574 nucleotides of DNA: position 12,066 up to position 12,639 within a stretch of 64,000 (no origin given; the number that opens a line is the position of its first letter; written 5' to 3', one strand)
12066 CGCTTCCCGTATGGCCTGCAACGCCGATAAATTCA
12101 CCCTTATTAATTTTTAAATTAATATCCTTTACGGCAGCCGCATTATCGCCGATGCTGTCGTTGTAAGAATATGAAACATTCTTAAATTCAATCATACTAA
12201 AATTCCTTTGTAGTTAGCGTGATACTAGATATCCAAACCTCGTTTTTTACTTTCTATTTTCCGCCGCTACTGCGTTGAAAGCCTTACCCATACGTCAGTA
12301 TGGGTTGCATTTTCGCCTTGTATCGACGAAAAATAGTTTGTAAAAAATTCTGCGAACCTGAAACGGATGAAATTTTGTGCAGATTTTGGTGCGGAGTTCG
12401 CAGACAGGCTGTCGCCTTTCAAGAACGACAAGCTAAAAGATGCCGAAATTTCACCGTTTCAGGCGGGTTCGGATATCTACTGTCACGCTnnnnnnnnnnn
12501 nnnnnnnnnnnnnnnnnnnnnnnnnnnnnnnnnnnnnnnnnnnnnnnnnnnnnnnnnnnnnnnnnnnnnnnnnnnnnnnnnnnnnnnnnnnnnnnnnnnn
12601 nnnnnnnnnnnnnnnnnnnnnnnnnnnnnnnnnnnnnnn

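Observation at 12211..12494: MITE-like 284-bp element with 29-bp inverted termini inside the ecfA1-ecfA2 junction, supplying the ecfA1 C-terminus and stop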

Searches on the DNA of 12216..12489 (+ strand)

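Call 19: search_dna_similar(query=window:12216-12489:+, collection=plasmids, mode=distant, max_evalue=0.001)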
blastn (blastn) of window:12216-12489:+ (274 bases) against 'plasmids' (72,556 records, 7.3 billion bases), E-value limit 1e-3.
No match.

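Call 20: search_dna_similar(query=window:12216-12489:+, collection=phages, mode=distant, max_evalue=0.001)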
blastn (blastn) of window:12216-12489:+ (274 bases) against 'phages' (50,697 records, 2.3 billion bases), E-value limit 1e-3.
No match.
